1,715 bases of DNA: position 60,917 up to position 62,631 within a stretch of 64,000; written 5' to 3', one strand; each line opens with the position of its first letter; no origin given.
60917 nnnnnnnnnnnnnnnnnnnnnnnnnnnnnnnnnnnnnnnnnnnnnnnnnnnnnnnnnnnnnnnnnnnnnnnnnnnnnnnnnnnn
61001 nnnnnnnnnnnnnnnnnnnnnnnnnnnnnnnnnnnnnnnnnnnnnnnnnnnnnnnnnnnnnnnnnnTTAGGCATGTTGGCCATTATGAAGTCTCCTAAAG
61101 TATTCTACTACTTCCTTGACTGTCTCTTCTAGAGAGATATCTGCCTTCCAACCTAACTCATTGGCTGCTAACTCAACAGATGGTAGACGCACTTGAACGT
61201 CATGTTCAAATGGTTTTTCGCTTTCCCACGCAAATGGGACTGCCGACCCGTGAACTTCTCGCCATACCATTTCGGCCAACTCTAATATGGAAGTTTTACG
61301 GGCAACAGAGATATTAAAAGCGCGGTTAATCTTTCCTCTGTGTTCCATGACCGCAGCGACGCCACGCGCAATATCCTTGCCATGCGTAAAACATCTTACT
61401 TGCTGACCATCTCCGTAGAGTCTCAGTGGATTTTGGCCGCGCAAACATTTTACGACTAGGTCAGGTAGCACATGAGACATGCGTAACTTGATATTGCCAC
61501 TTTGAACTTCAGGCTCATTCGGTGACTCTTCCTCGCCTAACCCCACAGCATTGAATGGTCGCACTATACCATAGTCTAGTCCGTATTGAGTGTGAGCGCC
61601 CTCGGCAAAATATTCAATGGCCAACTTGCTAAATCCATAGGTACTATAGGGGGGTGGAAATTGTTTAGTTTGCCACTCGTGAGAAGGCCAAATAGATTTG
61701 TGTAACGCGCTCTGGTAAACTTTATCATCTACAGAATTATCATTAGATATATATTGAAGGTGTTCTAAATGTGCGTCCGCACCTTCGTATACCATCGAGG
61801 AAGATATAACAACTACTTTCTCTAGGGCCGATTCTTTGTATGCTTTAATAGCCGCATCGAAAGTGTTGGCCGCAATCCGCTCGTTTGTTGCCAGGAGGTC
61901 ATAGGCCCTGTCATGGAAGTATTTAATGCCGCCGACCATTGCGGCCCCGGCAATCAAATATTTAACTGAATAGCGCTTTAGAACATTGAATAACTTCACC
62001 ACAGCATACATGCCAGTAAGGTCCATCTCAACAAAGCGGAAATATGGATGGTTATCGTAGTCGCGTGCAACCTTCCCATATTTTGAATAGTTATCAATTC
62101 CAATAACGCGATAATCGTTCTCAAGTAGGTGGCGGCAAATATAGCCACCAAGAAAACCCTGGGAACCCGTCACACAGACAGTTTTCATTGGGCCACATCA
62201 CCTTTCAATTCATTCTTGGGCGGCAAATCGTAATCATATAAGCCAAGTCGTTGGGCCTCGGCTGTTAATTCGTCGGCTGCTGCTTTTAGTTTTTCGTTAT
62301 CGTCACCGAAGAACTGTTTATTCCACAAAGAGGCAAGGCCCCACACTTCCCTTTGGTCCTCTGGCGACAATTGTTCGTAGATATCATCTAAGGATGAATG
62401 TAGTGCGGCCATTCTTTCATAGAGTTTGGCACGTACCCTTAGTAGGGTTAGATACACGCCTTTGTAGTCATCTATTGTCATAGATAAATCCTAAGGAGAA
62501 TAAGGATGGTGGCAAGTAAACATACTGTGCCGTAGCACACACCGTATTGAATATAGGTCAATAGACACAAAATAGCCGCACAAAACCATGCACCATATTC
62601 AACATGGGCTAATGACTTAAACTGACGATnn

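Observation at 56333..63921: Eleven-gene minus-strand operon: Hsp20 plus a nucleotide-sugar synthesis and modification pathway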

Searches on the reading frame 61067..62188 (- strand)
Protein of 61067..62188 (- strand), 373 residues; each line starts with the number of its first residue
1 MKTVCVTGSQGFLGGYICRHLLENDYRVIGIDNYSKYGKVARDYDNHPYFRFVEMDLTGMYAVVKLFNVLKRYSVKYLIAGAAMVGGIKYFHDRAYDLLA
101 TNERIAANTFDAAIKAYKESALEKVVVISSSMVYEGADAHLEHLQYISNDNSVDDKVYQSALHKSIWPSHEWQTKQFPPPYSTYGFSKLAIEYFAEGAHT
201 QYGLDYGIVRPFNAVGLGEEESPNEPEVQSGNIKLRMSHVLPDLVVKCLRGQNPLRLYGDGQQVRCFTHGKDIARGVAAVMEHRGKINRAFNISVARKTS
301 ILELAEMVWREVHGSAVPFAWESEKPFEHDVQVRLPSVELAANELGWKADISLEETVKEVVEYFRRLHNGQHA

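Call 3: search_protein_families(library=pfam, proteins=[window:61067-62188:-], max_evalue=0.01)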
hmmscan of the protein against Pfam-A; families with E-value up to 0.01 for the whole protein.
window:61067-62188:- (373 aa): 6 families
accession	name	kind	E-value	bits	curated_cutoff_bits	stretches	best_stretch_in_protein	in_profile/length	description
PF01370.27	Epimerase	-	5.1e-37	128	20.9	1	4-293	1-239/240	NAD dependent epimerase/dehydratase family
PF16363.11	GDP_Man_Dehyd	-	4.9e-24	85.8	27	2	180-359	149-331/332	GDP-mannose 4,6 dehydratase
PF07993.18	NAD_binding_4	-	1.2e-07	31.7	20.1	1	118-222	125-210/258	Male sterility protein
PF00106.31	adh_short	-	5.3e-07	29.8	26.6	1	2-131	1-137/195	short chain dehydrogenase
PF04321.23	RmlD_sub_bind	-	4.2e-06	26.5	27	0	250-314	168-233/287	RmlD substrate binding domain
PF01073.25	3Beta_HSD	-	0.0014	18.1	22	1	6-97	2-90/280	3-beta hydroxysteroid dehydrogenase/isomerase family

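Call 6: search_protein_families(library=ncbifam, proteins=[window:61067-62188:-], max_evalue=0.01)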
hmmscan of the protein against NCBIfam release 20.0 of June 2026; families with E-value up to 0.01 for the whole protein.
window:61067-62188:- (373 aa): 22 families
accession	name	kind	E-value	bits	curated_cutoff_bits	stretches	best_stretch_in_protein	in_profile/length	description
TIGR01181.1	dTDP_gluc_dehyt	equivalog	1.2e-22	80.5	365.1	1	4-365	2-312/321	dTDP-glucose 4,6-dehydratase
TIGR01179.1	galE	equivalog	1.2e-20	73.6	262.3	2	179-369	140-330/332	UDP-glucose 4-epimerase GalE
NF047922.1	GDPFucSynFcl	equivalog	5.8e-19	68.7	500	2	178-364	128-301/308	GDP-L-fucose synthase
NF008872.0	PRK11908.1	equivalog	1e-18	67.5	294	2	184-366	149-337/349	bifunctional UDP-4-keto-pentose/UDP-xylose synthase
NF005998.1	PRK08125.1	equivalog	2.8e-14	52.4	777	2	200-364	479-649/649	bifunctional UDP-4-amino-4-deoxy-L-arabinose formyltransferase/UDP-glucuronic acid oxidase ArnA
TIGR04180.1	EDH_00030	hypoth_equivalog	6.1e-14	51.8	475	2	157-349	124-294/297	NAD-dependent 4,6-dehydratase LegB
NF007956.0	PRK10675.1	subfamily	3.8e-09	36.1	394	2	180-367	145-332/338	UDP-glucose 4-epimerase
NF007490.0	PRK10084.1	subfamily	9.9e-09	34.6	649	1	240-364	207-334/361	dTDP-glucose 4,6-dehydratase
NF007582.0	PRK10217.1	equivalog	1.4e-07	31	698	1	240-308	200-266/355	dTDP-glucose 4,6-dehydratase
TIGR02197.1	heptose_epim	equivalog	3.3e-06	26.5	274.6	1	5-313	2-261/316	ADP-glyceromanno-heptose 6-epimerase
NF041015.1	UDPsulfquin_syn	equivalog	7e-06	25.3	575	0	253-362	250-361/384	UDP-sulfoquinovose synthase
NF011728.1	PRK15181.1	equivalog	3.3e-05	23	760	0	177-308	158-278/348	Vi polysaccharide biosynthesis UDP-N-acetylglucosaminuronic acid C-4 epimerase TviC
TIGR02622.1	CDP_4_6_dhtase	equivalog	0.00014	21.1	278.45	0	280-367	244-333/352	CDP-glucose 4,6-dehydratase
TIGR01746.1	Thioester-redct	subfamily_domain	0.00029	20.2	213.35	0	3-28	1-28/371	thioester reductase domain-containing protein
TIGR01214.1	rmlD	equivalog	0.00038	19.7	224.05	0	246-319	164-233/285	dTDP-4-dehydrorhamnose reductase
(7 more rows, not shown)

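Call 7: search_protein_families(library=phrogs, proteins=[window:61067-62188:-], max_evalue=0.001)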
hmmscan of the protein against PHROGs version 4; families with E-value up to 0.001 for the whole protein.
window:61067-62188:- (373 aa): 2 families
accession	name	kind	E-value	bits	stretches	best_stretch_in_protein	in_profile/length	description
phrog_540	-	DNA, RNA and nucleotide metabolism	2e-46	159.7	1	1-363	292-593/715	nucleotide-sugar epimerase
phrog_3142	-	moron, auxiliary metabolic gene and host takeover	0.00015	21.3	1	1-208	287-456/596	FabG-like 3-oxoacyl-(acyl-carrier-protein) reductase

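Call 17: search_solved_structures(query=window:61067-62188:-, max_evalue=0.00001)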
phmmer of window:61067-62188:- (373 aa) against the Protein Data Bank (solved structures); distinct sequences matched with E-value up to 0.00001: 73 (the best 60 are shown).
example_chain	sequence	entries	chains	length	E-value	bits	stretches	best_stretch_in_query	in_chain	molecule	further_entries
4zrm_A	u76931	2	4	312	7.8e-22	81.1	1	175-366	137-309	UDP-glucose 4-epimerase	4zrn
6dnt_A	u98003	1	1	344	3e-16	62.7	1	180-364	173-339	NAD-dependent epimerase/dehydratase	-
4lk3_A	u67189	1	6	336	1e-15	60.9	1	238-366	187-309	UDP-glucuronic acid decarboxylase 1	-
4m55_A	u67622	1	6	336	1.1e-15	60.9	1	238-366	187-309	UDP-glucuronic acid decarboxylase 1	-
4gll_A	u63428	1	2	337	1.1e-15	60.9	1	238-366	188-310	UDP-glucuronic acid decarboxylase 1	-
2b69_A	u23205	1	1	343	1.2e-15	60.7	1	238-366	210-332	UDP-glucuronate decarboxylase 1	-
6zl6_A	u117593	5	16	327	1.5e-15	60.4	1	177-371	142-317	Epimerase domain-containing protein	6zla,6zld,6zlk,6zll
6zlj_A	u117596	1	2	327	5e-15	58.7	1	245-371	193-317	Epimerase domain-containing protein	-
6kv9_A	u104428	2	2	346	8.8e-15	57.9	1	177-370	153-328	MoeE5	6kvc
7ys8_A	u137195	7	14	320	1.1e-14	57.5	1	171-372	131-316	UDP-glucose 4-epimerase | UDP-glucose 4-epimerase along with EC 5.1.3.2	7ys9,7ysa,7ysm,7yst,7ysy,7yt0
9v5h_G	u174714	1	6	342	3.6e-14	55.9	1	183-366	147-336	Bifunctional polymyxin resistance protein ArnA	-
2bll_A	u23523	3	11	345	3.6e-14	55.9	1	183-366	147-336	PROTEIN YFBG | UDP-4-amino-4-deoxy-L-arabinose formyltransferase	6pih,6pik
1u9j_A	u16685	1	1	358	3.7e-14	55.8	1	183-366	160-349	Hypothetical protein yfbG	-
1z73_A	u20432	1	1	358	3.7e-14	55.8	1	183-366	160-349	protein ArnA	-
8vr2_A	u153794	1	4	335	6.7e-14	55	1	183-362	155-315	NAD-dependent epimerase/dehydratase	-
8rdg_A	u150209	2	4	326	4e-10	42.6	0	236-362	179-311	SDR family NAD(P)-dependent oxidoreductase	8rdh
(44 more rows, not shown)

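Call 53: search_dna_similar(query=window:61067-62188:-, collection=phages, mode=protein, max_evalue=1e-10, max_rows=25)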
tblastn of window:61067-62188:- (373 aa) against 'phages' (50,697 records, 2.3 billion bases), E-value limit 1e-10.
Records with a match: 13; places in all: 13; records where one place covers at least 80% of the query: 13.
Best place of each record, by identity: <60% 13.
By first word of the organism name: Bacteriophage 6; Aphanizomenon 2; uncultured 1; Planktothrix 1; Vibrio 1; Marine 1; Mycobacterium 1.
By host as written in the record: - 10; Aphanizomenon flos-aquae 1; Planktothrix agardhii 1; Vibrio alginolyticus 1.
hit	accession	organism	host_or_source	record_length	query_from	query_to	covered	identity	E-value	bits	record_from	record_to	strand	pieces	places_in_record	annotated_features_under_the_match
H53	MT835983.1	Bacteriophage sp.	human fecal samples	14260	1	365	98%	27.0%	5e-19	95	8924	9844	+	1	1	record has no annotation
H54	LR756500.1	uncultured phage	metagenomic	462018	1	370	99%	25.3%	6e-21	100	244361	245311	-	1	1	record has no annotation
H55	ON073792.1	Aphanizomenon phage Yong-DA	Aphanizomenon flos-aquae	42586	5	365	97%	25.6%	5e-13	77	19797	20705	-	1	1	UDP-glucuronate decarboxylase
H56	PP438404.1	Aphanizomenon phage Afl-JY11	Aphanizomenon flos-aquae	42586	5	365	97%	25.6%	5e-13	77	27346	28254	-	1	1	WcaG nucleoside-diphosphate-sugar epimerase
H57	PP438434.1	Planktothrix phage Pag-JY44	Planktothrix agardhii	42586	5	365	97%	25.6%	5e-13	77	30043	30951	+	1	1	WcaG nucleoside-diphosphate-sugar epimerase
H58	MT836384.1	Bacteriophage sp.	human fecal samples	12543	1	366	98%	25.1%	1e-17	90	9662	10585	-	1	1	record has no annotation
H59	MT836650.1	Bacteriophage sp.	human fecal samples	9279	1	366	98%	25.1%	1e-15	84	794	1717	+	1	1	record has no annotation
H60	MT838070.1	Bacteriophage sp.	human fecal samples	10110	1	367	98%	24.5%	3e-18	92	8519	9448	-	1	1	record has no annotation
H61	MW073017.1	Vibrio phage Va2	Vibrio alginolyticus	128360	3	355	95%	25.3%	2e-13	78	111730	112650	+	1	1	metallophosphatase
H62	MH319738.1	Marine virus AG-345-E08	single cell amplified by WGA-X; seawater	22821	4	308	82%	26.9%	2e-12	75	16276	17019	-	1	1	record has no annotation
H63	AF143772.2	Mycobacterium avium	-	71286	54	365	84%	25.9%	9e-12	72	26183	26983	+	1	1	merA: MerA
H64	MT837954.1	Bacteriophage sp.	human fecal samples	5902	2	364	97%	22.0%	4e-11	71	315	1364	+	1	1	record has no annotation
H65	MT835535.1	Bacteriophage sp.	human fecal samples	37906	2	364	97%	21.6%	4e-13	77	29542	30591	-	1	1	record has no annotation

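Call 85: search_solved_structures(query=A5, max_evalue=1e-10, show_alignments=3)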
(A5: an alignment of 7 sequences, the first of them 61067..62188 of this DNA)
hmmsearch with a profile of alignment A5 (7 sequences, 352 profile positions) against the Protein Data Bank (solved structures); distinct sequences matched with E-value up to 1e-10: 117 (the best 60 are shown).
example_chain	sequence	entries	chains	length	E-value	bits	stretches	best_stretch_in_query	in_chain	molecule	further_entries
8rdg_A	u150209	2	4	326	1.6e-41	145.6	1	3-349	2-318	SDR family NAD(P)-dependent oxidoreductase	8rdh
8vr2_A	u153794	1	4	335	7.7e-41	143.4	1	2-346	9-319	NAD-dependent epimerase/dehydratase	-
8rdi_A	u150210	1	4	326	1.2e-40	142.8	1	3-349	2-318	SDR family NAD(P)-dependent oxidoreductase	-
4zrm_A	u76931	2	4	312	5.2e-40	140.7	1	3-347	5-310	UDP-glucose 4-epimerase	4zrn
4lk3_A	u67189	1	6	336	4.8e-36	127.6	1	2-348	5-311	UDP-glucuronic acid decarboxylase 1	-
4m55_A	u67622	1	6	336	5.4e-36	127.4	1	2-348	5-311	UDP-glucuronic acid decarboxylase 1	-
4gll_A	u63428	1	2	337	6.2e-36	127.2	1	2-348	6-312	UDP-glucuronic acid decarboxylase 1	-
2b69_A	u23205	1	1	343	6.6e-36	127.1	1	2-348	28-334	UDP-glucuronate decarboxylase 1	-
6zl6_A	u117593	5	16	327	1e-35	126.5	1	1-347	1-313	Epimerase domain-containing protein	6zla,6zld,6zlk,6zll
6zlj_A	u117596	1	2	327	7.5e-35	123.7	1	1-347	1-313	Epimerase domain-containing protein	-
6bwl_A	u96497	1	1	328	3.9e-34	121.3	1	1-349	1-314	Pal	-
6dnt_A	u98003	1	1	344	5e-34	121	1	2-345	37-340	NAD-dependent epimerase/dehydratase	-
2c59_A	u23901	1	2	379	1.5e-30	109.6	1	3-347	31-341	GDP-MANNOSE-3', 5'-EPIMERASE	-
2c5e_A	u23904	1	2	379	1.6e-30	109.5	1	3-347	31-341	GDP-MANNOSE-3', 5'-EPIMERASE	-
8sg0_A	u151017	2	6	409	6.9e-30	107.4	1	4-347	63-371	GDP-mannose 3,5-epimerase | GDP-mannose 3,5 epimerase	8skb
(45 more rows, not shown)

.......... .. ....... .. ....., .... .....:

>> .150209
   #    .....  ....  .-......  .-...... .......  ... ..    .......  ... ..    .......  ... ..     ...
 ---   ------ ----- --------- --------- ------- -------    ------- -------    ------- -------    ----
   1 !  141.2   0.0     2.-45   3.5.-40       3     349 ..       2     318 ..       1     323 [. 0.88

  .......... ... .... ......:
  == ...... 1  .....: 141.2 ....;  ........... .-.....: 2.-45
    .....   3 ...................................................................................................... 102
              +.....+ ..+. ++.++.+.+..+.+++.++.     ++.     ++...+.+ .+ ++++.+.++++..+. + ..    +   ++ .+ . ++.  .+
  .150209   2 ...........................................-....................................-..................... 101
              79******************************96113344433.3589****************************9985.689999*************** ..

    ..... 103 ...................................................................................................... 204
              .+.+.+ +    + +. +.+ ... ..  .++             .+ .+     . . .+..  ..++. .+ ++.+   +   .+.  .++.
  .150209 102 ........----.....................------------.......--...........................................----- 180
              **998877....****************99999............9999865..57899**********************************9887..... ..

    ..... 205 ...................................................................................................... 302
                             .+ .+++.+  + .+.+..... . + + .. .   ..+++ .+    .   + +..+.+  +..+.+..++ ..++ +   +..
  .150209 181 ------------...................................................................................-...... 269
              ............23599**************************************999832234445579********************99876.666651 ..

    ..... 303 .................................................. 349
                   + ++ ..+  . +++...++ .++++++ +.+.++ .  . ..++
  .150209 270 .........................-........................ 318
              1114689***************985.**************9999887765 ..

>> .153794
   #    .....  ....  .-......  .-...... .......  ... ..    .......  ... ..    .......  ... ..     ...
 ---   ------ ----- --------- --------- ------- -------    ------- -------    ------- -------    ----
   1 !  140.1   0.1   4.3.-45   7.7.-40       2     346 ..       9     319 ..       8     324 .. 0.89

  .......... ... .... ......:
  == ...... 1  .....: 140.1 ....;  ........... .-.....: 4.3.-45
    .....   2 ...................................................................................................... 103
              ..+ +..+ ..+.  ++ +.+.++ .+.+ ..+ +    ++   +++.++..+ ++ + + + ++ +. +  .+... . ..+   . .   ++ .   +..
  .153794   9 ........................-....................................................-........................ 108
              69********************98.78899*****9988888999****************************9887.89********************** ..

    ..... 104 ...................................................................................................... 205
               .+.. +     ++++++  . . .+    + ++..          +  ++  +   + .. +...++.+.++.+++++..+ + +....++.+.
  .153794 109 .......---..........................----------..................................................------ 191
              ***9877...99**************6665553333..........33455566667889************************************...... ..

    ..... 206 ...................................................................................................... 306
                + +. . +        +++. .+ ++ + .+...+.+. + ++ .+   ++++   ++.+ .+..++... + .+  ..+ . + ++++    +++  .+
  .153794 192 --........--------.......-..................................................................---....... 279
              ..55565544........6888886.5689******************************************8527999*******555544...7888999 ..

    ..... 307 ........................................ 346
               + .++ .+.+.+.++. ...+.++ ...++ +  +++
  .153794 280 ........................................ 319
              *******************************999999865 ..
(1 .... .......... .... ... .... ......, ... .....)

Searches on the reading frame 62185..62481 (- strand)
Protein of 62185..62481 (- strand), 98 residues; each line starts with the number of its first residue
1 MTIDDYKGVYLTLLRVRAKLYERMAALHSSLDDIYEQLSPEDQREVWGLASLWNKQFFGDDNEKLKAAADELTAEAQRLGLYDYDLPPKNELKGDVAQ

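Call 3: search_protein_families(library=pfam, proteins=[window:62185-62481:-], max_evalue=0.01)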
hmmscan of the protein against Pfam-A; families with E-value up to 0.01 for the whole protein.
window:62185-62481:- (98 aa): 0 families

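Call 6: search_protein_families(library=ncbifam, proteins=[window:62185-62481:-], max_evalue=0.01)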
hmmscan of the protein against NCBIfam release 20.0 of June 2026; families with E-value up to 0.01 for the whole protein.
window:62185-62481:- (98 aa): 0 families

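Call 7: search_protein_families(library=phrogs, proteins=[window:62185-62481:-], max_evalue=0.001)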
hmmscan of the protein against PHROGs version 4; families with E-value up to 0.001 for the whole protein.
window:62185-62481:- (98 aa): 0 families
